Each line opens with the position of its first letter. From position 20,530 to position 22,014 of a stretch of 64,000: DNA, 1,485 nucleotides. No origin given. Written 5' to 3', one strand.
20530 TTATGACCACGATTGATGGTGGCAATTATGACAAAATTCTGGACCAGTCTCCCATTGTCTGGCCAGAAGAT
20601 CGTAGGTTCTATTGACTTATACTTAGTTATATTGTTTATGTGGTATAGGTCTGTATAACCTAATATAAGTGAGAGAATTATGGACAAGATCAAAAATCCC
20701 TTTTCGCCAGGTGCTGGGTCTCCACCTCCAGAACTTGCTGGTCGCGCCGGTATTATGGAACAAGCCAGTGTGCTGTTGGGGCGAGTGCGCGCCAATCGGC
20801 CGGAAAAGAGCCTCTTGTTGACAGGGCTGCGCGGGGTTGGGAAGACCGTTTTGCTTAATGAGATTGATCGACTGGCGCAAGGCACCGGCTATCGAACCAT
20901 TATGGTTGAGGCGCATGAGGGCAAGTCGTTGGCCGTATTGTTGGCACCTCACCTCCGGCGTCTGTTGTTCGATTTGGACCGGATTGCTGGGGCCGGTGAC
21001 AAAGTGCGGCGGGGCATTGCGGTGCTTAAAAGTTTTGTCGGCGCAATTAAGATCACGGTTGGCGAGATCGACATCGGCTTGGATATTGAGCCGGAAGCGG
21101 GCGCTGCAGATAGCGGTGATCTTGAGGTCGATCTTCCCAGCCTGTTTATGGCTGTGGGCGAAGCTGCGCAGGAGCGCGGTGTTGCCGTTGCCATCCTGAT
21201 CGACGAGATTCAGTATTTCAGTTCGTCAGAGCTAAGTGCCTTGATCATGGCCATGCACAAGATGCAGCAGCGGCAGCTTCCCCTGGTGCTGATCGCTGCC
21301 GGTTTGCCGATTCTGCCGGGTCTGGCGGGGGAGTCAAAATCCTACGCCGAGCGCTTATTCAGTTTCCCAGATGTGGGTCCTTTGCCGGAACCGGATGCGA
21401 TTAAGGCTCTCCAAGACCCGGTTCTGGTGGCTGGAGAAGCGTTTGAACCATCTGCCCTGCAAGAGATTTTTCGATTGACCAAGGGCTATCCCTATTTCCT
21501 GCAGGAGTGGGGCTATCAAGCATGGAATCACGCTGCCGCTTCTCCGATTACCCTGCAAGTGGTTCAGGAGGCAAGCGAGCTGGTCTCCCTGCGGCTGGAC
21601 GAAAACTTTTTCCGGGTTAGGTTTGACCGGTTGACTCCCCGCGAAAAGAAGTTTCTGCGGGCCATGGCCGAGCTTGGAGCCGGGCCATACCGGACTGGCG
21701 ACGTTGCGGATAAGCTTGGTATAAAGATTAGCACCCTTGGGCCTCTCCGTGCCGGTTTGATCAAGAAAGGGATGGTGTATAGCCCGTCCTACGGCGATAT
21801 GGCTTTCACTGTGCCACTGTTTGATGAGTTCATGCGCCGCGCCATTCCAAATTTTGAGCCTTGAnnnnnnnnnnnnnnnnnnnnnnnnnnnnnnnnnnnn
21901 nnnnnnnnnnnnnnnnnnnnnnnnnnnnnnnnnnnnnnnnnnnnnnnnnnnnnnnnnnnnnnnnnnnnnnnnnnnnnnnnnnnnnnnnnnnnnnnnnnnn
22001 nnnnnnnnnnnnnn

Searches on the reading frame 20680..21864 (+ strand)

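Call 4: search_protein_families(library=pfam, proteins=[window:20680-21864:+], max_evalue=0.01)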
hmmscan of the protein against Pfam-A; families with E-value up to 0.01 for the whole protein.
window:20680-21864:+ (394 aa): 7 families
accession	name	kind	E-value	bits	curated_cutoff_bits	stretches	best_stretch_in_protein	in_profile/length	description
PF13191.12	AAA_16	-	5e-14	53.6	32.6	1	19-205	2-167/167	AAA ATPase domain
PF13401.12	AAA_22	-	1.5e-08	35.5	27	1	41-206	4-122/130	AAA domain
PF01637.24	ATPase_2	-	9.7e-05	22.7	33.2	1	41-192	19-135/225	ATPase domain predominantly from Archaea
PF13173.12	AAA_14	-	0.00044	20.7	27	0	43-62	3-22/129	AAA domain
PF25201.1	nSTAND6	-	0.0039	17.7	27.7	0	42-80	18-56/148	Novel STAND NTPase 6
PF13604.12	AAA_30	-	0.0045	17.2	27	0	42-87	18-62/191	AAA domain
PF00004.35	AAA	-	0.0061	17.5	21.2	0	45-207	1-107/131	ATPase family associated with various cellular activities (AAA)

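Call 5: search_protein_families(library=padloc, proteins=[window:20680-21864:+], max_evalue=0.01)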
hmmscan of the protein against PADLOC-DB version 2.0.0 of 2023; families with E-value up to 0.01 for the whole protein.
window:20680-21864:+ (394 aa): 2 families
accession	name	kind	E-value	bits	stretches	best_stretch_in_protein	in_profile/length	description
PDLC04140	mad8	-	1.7e-05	22.5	1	44-125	29-113/314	mads_8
PDLC01855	CARF3--CARF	-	0.00069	17.4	1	274-354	175-250/288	-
